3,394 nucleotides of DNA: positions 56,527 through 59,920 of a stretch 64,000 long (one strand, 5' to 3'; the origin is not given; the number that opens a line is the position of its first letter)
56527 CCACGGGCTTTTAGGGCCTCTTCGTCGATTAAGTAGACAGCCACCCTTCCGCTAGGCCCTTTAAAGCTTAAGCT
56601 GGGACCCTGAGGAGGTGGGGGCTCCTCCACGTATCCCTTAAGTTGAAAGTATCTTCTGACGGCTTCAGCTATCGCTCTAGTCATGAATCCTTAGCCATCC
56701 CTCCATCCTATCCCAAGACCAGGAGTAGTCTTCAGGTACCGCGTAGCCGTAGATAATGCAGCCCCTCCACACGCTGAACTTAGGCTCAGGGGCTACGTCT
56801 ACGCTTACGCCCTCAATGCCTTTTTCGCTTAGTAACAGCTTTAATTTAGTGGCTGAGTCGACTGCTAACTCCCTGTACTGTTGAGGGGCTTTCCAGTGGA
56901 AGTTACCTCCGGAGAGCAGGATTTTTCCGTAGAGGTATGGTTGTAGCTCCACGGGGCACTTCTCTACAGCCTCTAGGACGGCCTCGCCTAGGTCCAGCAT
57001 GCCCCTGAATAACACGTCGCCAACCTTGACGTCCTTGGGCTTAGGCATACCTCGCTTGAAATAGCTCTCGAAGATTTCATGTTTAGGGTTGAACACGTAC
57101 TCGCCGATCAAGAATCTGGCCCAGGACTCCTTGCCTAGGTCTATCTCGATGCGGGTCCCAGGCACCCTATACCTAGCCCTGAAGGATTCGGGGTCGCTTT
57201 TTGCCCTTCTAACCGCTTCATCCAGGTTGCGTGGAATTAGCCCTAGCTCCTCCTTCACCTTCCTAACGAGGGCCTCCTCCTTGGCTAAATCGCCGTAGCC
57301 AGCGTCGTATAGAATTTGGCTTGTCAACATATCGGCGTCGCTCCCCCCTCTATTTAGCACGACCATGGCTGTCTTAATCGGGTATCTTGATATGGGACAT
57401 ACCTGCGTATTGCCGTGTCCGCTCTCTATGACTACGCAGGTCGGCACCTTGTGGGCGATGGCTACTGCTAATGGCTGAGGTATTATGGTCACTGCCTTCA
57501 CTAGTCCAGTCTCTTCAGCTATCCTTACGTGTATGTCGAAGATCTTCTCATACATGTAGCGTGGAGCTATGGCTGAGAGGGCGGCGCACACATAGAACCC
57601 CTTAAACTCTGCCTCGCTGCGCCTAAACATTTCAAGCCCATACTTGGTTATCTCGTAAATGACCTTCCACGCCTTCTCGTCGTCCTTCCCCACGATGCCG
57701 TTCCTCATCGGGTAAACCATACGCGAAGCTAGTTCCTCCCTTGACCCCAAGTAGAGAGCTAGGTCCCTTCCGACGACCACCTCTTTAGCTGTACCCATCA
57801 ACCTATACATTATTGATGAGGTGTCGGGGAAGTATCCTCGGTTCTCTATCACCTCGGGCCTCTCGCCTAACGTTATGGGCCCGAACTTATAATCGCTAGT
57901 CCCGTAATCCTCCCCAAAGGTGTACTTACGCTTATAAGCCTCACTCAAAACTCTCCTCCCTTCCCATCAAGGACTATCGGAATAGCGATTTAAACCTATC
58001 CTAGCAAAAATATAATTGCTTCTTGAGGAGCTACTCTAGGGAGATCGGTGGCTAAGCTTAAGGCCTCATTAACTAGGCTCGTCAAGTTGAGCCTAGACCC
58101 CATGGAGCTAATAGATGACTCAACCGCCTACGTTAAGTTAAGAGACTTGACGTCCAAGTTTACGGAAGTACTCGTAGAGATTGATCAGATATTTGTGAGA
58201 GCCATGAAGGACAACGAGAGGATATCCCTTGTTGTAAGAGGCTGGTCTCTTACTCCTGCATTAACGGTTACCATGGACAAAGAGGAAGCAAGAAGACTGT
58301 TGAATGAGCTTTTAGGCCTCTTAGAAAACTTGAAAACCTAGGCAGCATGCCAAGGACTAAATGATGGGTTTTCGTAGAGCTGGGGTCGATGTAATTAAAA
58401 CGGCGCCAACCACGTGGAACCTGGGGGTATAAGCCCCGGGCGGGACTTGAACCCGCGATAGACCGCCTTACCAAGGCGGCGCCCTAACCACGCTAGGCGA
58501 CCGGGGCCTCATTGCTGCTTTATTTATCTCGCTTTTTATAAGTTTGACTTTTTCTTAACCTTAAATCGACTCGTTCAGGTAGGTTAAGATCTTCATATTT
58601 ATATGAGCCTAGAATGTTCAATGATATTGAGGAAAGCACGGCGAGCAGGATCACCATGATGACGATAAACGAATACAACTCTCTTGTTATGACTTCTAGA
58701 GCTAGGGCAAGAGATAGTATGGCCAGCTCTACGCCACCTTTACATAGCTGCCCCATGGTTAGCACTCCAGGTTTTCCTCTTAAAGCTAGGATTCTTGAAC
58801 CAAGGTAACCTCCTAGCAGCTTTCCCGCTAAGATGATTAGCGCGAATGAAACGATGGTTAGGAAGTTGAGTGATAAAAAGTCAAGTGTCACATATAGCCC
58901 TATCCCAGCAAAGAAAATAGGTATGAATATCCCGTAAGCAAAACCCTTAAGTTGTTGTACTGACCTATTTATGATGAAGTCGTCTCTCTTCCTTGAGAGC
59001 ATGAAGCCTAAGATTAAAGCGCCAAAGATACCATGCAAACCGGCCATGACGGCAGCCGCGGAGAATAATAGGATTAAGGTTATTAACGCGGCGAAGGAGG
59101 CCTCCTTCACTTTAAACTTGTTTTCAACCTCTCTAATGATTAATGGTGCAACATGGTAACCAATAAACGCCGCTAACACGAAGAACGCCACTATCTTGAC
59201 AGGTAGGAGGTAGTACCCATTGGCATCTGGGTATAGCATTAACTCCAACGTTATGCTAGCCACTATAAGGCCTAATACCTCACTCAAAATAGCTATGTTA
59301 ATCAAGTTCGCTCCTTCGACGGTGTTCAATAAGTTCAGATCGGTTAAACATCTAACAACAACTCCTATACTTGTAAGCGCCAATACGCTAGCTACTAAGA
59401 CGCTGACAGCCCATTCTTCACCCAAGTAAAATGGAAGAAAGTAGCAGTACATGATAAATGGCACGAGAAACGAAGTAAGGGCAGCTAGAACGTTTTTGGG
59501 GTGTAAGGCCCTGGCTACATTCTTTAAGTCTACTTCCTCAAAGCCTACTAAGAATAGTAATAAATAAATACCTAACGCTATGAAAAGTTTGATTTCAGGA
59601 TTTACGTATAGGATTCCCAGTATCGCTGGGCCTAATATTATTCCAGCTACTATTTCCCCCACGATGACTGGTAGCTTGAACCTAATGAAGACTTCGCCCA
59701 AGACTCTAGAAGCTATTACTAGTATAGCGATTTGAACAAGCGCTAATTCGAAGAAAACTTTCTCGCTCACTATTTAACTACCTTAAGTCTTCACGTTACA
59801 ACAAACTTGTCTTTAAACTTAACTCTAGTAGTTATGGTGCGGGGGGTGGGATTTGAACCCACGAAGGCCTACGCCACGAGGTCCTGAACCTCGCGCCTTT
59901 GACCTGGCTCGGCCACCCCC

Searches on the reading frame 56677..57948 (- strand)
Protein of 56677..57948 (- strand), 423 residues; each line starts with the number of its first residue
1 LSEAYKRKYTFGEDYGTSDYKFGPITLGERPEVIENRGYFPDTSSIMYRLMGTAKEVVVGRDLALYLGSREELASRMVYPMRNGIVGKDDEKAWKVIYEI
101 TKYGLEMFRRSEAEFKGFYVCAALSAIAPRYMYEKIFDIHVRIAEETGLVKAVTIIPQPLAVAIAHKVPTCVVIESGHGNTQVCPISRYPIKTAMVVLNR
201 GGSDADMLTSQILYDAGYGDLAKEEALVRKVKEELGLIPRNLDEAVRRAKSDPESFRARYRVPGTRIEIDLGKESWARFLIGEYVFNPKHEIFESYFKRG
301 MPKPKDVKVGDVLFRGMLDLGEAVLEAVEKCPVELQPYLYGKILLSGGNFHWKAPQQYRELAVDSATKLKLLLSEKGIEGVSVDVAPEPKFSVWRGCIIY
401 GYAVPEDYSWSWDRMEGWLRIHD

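Call 62: search_protein_families(library=ncbifam, proteins=[window:56677-57948:-], max_evalue=1e-10)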
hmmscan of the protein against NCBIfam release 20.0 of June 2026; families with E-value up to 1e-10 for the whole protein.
window:56677-57948:- (423 aa): 1 family
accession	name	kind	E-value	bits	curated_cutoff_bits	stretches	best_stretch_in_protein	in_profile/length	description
NF053560.1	crenactin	equivalog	2e-170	567.3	630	1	5-418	1-421/422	crenactin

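Call 63: find_homologous_proteins(query=window:56677-57948:-, max_evalue=1e-30)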
Query window:56677-57948:- (423 aa): 542 proteins with E <= 1e-30 among 7710 candidates; the best 120 are listed.
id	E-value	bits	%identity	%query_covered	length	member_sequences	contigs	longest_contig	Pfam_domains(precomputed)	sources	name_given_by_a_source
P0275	4.4e-272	920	92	100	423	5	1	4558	PF00022.26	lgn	-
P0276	1.6e-250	849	84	100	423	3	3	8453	PF00022.26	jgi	-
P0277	2.6e-246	835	83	100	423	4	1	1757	PF00022.26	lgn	-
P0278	5.7e-233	791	75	100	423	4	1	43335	PF00022.26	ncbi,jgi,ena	-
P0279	2.3e-227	773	77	100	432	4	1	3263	PF00022.26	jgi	-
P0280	1.4e-223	761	74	100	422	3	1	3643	PF00022.26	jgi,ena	-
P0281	2.1e-221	753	74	100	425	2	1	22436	PF00022.26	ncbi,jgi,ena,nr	ncbi:hypothetical protein B6U99_02880 [Candidatus Geothermarchaeota archaeon ex4572_27]|nr:MAG: hypo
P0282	2.2e-219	747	74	99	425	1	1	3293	PF00022.26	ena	-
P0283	3.5e-219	746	72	100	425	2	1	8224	PF00022.26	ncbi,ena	-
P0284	3.8e-219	746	73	100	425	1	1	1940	PF00022.26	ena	-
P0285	5.5e-219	745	73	100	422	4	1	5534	PF00022.26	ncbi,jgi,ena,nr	ncbi:MAG TPA: hypothetical protein ENF62_02760 [Candidatus Bathyarchaeota archaeon]|nr:hypothetical 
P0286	1.0e-218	745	71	100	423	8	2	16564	PF00022.26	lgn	-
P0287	1.2e-218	744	73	100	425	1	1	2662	PF00022.26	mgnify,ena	mgnify:FL=1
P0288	2.2e-218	743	74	100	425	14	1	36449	PF00022.26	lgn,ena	-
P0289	4.0e-218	743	70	100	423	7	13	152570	PF00022.26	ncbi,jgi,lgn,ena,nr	ncbi:MAG: hypothetical protein NDF53_01165 [archaeon GB-1867-097]|nr:hypothetical protein [Candidatu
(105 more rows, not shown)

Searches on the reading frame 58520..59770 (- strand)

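Call 62: search_protein_families(library=ncbifam, proteins=[window:58520-59770:-], max_evalue=1e-10)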
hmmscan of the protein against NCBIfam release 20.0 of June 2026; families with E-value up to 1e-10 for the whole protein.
window:58520-59770:- (416 aa): 2 families
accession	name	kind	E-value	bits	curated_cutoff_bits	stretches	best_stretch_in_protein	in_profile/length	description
TIGR00932.1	2a37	subfamily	3.2e-36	125.3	238.3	1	20-294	3-274/275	monovalent cation:proton antiporter-2 (CPA2) family protein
NF045626.1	FeTrans_MagA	equivalog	4.9e-11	42.2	700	1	11-319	8-308/386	iron transporter MagA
